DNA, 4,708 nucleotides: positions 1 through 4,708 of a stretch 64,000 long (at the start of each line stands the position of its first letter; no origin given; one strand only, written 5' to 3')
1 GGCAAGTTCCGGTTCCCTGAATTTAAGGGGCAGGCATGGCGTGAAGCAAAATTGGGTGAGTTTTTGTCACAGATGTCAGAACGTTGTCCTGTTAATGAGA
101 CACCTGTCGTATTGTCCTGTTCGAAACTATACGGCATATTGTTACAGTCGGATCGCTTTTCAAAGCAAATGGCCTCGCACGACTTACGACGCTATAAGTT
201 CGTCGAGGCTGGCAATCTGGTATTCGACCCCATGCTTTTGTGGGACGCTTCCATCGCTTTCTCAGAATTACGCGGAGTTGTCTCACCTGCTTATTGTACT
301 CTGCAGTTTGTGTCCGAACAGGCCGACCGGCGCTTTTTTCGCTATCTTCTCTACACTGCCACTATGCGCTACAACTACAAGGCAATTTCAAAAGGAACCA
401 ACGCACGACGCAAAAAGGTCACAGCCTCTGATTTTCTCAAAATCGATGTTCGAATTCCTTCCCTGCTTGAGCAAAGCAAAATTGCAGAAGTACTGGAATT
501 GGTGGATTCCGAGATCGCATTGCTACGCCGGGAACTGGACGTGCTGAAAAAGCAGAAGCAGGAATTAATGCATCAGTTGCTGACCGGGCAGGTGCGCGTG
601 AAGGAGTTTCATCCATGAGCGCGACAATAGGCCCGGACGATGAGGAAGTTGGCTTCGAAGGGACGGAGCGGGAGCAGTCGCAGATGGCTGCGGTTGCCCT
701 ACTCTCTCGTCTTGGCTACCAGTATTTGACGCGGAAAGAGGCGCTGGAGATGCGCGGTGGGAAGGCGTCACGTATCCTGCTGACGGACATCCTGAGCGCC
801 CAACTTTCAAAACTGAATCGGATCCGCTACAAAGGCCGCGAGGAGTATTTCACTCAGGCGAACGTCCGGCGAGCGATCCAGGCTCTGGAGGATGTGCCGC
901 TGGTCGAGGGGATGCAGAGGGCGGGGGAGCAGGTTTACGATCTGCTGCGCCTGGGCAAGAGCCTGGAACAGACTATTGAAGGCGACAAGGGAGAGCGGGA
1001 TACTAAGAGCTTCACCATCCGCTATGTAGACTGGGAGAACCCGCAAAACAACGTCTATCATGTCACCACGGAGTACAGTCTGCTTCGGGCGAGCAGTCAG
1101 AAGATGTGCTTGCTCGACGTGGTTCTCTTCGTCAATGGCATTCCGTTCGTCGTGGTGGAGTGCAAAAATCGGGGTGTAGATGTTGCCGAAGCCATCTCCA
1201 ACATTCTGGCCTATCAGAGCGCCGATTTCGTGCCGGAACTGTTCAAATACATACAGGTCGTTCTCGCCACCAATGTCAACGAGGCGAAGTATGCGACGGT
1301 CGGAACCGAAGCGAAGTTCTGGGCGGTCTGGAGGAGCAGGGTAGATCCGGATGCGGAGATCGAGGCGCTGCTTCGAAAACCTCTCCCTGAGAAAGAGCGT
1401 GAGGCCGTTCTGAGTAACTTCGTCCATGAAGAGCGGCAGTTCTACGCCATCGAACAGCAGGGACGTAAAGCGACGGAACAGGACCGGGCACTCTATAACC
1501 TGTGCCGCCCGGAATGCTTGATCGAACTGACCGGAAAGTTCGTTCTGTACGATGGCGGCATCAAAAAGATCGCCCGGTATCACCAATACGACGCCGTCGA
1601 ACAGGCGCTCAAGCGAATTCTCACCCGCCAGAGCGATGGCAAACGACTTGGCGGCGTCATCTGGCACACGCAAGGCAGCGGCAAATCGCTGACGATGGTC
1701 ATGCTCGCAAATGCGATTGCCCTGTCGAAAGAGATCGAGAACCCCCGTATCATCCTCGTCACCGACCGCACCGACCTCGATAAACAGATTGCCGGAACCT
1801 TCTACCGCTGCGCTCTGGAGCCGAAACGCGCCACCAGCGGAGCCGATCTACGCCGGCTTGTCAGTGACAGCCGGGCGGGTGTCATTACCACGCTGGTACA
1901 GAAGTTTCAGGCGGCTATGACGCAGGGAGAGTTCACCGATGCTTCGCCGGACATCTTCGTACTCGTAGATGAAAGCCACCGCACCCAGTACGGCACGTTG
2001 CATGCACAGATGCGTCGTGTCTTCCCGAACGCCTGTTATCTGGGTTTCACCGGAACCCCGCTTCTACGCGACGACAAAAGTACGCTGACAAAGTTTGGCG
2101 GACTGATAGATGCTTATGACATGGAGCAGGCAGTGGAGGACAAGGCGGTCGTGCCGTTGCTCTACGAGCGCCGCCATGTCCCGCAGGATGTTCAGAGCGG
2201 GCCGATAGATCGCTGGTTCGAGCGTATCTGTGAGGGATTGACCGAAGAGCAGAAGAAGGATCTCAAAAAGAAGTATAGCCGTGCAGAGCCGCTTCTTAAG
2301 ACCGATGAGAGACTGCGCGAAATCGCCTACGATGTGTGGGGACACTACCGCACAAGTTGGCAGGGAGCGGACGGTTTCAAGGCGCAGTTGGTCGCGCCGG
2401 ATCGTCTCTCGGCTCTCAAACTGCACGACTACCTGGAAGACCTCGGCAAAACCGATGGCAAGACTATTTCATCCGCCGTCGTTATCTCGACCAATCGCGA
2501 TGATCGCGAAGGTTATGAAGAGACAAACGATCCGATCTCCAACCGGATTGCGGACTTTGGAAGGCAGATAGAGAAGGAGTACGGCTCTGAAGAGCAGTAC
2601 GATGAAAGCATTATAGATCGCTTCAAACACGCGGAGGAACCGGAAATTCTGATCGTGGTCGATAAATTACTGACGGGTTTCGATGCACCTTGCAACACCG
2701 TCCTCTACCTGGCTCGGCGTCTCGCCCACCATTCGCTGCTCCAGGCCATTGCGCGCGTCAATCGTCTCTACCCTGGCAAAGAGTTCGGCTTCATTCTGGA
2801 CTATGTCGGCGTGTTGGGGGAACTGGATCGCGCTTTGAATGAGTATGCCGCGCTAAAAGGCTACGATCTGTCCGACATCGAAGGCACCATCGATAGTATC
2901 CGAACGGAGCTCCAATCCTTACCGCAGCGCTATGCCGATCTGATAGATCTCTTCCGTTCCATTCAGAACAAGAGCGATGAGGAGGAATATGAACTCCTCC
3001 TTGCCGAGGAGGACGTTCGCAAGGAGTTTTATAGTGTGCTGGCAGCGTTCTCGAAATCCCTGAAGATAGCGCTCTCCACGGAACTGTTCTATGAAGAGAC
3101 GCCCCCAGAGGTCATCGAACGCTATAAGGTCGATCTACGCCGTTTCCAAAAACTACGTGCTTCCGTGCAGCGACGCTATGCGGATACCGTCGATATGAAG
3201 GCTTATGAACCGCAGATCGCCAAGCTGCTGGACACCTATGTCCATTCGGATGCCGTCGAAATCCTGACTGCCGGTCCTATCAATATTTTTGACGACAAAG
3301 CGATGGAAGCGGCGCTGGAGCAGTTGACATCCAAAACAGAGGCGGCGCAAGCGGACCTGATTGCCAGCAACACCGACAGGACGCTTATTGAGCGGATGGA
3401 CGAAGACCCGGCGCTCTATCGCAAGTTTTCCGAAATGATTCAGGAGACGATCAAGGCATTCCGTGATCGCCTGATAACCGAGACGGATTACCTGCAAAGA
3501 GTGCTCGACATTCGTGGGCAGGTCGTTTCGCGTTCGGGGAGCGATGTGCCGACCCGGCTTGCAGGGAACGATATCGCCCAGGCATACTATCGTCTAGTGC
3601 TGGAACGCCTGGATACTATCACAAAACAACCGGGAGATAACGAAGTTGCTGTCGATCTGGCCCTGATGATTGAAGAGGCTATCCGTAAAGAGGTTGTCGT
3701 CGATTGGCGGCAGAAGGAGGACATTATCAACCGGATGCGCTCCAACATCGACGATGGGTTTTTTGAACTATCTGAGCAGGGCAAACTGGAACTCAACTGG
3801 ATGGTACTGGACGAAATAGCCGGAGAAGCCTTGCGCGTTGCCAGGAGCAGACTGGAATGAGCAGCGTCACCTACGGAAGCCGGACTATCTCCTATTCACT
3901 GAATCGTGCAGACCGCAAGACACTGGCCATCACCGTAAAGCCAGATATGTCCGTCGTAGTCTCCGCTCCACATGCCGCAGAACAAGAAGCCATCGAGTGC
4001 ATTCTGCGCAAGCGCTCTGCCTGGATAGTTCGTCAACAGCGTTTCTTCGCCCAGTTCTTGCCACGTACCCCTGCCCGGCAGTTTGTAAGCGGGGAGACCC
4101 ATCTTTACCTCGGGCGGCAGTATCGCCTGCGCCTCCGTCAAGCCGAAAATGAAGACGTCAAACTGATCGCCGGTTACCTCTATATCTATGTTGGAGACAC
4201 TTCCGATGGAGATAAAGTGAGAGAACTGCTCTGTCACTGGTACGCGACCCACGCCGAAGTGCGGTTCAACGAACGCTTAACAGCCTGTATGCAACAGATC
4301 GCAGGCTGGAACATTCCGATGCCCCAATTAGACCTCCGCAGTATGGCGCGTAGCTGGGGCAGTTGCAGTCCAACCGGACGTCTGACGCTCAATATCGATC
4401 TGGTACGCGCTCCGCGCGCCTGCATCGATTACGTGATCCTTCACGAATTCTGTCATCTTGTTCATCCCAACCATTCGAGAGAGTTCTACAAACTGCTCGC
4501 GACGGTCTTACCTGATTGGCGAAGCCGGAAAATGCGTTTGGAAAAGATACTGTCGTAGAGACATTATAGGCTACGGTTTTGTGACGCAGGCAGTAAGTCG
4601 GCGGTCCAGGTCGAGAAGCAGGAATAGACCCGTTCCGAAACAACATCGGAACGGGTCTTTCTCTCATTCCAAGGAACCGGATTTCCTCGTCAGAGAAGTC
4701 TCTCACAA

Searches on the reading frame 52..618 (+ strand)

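Call 73: search_protein_families(library=pfam, proteins=[window:52-618:+], max_evalue=0.001)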
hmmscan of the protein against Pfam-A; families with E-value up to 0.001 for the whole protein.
window:52-618:+ (188 aa): 1 family
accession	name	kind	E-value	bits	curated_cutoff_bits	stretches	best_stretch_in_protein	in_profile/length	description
PF01420.25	Methylase_S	-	5.6e-07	30.4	22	1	81-166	86-167/168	Type I restriction modification DNA specificity domain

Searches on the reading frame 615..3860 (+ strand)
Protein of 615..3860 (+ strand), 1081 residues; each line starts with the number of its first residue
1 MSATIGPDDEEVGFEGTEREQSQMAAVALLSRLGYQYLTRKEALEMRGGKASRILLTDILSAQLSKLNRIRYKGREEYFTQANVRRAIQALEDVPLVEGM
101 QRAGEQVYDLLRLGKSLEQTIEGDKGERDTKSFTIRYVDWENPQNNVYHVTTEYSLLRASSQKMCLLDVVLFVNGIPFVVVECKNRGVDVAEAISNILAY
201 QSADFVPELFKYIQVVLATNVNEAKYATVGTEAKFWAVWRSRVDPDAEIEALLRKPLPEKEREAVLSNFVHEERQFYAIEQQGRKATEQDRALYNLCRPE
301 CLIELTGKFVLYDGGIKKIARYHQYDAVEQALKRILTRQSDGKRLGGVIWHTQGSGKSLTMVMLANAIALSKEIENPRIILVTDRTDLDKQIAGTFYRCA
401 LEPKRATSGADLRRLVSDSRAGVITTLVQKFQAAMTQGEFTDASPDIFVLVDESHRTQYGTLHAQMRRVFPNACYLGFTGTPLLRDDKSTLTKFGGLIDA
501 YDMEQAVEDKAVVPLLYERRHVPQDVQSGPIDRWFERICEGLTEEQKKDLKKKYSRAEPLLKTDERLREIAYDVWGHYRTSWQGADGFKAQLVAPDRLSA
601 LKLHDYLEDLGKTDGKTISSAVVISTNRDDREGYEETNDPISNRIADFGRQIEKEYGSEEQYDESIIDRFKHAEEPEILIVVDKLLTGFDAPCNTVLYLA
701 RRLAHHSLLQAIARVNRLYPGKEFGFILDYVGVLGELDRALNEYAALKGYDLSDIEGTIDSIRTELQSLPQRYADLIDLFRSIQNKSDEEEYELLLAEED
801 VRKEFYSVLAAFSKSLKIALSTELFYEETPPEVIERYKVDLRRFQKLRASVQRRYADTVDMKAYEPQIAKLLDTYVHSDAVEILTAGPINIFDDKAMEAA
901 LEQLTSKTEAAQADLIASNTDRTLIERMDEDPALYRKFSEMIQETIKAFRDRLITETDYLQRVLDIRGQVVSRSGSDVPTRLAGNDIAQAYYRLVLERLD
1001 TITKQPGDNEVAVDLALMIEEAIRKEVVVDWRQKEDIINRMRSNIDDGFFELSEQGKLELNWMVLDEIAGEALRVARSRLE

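Call 73: search_protein_families(library=pfam, proteins=[window:615-3860:+], max_evalue=0.001)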
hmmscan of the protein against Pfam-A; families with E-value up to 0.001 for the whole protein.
window:615-3860:+ (1081 aa): 5 families
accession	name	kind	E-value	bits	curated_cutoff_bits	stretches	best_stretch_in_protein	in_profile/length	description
PF18766.7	SWI2_SNF2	-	1.2e-80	270.7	26.7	1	323-548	1-221/221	SWI2/SNF2 ATPase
PF04313.20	HSDR_N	-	1.3e-32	113.8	25.1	1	17-233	3-196/198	Type I restriction enzyme R protein N terminus (HSDR_N)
PF22679.2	T1R_D3-like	-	5.4e-24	85.8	27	1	587-730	2-156/158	Type I restriction enzyme subunit R domain 3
PF04851.21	ResIII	-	5.9e-20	72.3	22.5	1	321-482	5-162/164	Type III restriction enzyme, res subunit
PF11867.13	T1RH-like_C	-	3.3e-14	53.4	26.8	1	791-1045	52-298/329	Type I restriction enzyme HindI endonuclease subunit-like, C-terminal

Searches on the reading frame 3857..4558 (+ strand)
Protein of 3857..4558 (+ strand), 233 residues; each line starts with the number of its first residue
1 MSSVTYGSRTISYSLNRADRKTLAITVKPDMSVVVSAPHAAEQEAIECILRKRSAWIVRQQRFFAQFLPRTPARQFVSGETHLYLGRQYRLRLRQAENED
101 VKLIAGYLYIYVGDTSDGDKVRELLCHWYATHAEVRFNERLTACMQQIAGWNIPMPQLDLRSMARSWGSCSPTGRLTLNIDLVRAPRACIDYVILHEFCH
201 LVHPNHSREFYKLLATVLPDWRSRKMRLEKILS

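Call 73: search_protein_families(library=pfam, proteins=[window:3857-4558:+], max_evalue=0.001)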
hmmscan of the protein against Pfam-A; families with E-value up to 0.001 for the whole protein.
window:3857-4558:+ (233 aa): 2 families
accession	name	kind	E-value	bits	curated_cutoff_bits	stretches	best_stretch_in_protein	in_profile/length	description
PF01863.23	YgjP-like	-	4e-58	197.3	26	1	21-230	1-206/207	YgjP-like, metallopeptidase domain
PF08325.16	WLM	-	2.2e-05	25.1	26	1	188-217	81-110/190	WLM domain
